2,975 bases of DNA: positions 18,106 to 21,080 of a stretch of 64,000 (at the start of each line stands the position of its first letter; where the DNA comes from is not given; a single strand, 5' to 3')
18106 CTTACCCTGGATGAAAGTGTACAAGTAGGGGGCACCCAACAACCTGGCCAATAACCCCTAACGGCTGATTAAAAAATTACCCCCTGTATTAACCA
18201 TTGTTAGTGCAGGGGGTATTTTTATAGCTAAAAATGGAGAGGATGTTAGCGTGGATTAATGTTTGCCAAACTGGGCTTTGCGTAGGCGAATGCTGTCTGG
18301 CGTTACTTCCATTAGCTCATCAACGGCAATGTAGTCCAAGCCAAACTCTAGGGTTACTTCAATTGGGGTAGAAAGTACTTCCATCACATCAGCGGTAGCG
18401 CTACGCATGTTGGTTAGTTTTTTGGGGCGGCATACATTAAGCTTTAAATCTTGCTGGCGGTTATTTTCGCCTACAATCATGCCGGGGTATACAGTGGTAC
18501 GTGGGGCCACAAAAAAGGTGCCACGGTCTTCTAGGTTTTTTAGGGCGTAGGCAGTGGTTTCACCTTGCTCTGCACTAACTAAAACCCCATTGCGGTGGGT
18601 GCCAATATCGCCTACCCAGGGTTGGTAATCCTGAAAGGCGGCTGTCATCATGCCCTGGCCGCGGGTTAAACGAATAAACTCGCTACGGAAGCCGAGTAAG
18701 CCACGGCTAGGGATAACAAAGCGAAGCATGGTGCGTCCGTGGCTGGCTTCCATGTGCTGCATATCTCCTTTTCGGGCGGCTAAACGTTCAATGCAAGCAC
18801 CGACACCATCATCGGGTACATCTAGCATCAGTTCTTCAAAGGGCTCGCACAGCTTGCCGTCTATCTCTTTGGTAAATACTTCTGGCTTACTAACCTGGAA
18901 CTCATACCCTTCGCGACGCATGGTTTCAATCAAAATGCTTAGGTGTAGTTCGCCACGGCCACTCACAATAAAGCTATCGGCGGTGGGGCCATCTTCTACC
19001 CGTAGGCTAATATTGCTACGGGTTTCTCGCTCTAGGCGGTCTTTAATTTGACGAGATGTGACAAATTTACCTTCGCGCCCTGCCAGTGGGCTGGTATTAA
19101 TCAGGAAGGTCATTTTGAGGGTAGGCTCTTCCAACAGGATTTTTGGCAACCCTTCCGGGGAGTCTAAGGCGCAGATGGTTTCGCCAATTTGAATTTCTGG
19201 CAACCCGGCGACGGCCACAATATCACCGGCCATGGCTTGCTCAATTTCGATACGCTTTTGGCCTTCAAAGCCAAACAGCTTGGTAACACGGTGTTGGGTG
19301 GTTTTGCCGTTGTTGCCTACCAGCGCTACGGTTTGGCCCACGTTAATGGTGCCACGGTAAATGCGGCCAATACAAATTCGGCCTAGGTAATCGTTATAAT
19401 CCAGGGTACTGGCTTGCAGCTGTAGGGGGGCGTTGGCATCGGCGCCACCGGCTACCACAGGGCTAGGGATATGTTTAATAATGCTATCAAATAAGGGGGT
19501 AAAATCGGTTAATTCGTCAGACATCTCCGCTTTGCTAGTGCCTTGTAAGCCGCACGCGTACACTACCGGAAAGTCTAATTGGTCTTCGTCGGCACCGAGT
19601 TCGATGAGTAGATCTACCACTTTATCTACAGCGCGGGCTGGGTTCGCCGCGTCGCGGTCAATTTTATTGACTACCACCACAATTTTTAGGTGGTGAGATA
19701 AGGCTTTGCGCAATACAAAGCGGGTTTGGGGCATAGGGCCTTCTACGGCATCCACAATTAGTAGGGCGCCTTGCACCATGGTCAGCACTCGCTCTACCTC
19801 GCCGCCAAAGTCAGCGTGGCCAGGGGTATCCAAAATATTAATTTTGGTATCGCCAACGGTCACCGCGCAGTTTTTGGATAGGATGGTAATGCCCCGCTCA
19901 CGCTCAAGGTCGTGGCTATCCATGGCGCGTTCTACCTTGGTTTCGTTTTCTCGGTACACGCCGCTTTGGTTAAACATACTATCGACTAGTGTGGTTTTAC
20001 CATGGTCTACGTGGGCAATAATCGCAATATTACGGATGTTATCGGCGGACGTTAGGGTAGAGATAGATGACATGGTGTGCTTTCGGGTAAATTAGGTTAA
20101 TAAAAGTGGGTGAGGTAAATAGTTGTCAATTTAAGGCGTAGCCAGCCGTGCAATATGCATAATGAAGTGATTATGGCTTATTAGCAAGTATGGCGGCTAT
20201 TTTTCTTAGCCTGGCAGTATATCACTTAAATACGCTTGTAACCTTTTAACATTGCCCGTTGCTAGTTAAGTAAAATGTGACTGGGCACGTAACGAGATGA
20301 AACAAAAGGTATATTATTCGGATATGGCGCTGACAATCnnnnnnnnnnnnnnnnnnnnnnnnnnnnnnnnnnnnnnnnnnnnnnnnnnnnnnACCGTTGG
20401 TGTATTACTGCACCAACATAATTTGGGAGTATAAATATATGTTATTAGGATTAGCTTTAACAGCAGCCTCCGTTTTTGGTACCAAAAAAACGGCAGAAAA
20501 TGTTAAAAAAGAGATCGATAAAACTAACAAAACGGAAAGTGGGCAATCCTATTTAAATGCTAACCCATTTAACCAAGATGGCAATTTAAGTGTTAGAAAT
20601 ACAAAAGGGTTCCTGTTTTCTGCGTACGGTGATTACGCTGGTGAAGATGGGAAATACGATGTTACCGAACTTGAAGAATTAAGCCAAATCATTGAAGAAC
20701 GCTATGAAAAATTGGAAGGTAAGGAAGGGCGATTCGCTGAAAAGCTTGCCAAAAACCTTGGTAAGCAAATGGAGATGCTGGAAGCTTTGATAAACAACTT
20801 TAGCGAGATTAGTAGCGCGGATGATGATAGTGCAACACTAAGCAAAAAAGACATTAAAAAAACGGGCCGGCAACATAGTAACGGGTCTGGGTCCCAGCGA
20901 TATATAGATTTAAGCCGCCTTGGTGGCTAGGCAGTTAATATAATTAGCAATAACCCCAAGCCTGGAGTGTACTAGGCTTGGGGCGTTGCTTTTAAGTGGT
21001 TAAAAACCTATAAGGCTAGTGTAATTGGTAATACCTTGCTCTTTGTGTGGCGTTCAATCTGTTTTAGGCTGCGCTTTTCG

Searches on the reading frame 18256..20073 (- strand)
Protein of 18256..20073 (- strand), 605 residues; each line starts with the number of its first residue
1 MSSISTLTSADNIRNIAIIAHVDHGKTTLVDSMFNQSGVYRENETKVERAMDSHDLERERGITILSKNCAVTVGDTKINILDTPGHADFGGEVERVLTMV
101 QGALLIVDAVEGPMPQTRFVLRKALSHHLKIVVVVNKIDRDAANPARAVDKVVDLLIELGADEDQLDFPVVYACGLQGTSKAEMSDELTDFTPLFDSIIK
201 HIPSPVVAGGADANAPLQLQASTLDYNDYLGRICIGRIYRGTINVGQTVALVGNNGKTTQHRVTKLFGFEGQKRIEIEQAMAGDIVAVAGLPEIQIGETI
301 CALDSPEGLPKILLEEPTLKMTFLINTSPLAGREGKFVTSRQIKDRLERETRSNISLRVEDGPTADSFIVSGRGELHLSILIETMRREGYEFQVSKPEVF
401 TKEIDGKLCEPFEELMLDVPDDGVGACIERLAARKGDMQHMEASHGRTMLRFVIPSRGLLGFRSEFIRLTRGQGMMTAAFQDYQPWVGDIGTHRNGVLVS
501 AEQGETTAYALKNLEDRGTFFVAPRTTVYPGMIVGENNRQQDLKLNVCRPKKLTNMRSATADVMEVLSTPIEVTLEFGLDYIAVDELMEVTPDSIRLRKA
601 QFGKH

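Call 56: search_protein_families(library=pfam, proteins=[window:18256-20073:-], max_evalue=0.0001)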
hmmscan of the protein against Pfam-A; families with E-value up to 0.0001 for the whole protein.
window:18256-20073:- (605 aa): 6 families
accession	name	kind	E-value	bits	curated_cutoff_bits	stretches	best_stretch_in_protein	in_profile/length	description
PF00009.33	GTP_EFTU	-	5.7e-54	183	26.5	1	12-203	2-187/188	Elongation factor Tu GTP binding domain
PF21018.2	BipA_C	-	3.1e-42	143.2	23.8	1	495-601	1-107/110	TypA/BipA C-terminal domain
PF00679.30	EFG_C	-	5e-20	71.8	27.9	1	407-490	1-85/89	Elongation factor G C-terminus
PF03144.31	GTP_EFTU_D2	-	1.3e-16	61.2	30.3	1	231-301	1-73/73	Elongation factor Tu domain 2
PF22042.2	EF-G_D2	-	1.8e-10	41.2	27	1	226-302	11-83/84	Elongation factor G domain 2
PF14492.12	EFG_III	-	8.1e-07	29.5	27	1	341-394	19-73/75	Elongation Factor G, domain III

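Call 69: search_solved_structures(query=window:18256-20073:-, max_evalue=1e-50, show_alignments=0)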
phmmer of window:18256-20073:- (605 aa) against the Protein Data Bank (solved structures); distinct sequences matched with E-value up to 1e-50: 10.
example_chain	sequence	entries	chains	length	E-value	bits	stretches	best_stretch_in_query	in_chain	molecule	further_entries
4zci_A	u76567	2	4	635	5.6e-195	652.2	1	11-601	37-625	GTP-binding protein TypA/BipA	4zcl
4zcm_A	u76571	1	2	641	5.8e-195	652.2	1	11-601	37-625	GTP-binding protein TypA/BipA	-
5a9v_A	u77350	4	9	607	7.1e-195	651.9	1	11-601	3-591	GTP-BINDING PROTEIN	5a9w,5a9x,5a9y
8ewh_A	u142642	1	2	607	5.8e-194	648.9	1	11-601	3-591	50S ribosomal subunit assembly factor BipA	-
5aa0_BZ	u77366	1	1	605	8.9e-194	648.3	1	11-601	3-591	GTP-binding protein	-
5a9z_CA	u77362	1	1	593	2.6e-182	610.5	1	11-601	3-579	BipA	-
3e3x_A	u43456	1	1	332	5.1e-94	318.9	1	289-600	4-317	BipA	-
4zck_A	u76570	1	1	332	1.5e-86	294.3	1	317-601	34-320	GTP-binding protein TypA/BipA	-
6q2d_C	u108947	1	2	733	2.9e-51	177.8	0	9-140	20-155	Elongation factor 2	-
9ou7_DC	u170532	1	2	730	3.7e-51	177.4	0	8-141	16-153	Elongation factor 2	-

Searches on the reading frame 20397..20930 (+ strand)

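Call 81: search_protein_families(library=pfam, proteins=[window:20397-20930:+], max_evalue=0.0001)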
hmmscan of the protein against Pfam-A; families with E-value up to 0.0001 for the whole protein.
window:20397-20930:+ (177 aa): 1 family
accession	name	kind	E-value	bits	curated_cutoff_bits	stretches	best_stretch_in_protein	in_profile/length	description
PF01023.25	S_100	-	8.1e-05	22.6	22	0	128-155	5-32/45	S-100/ICaBP type calcium binding domain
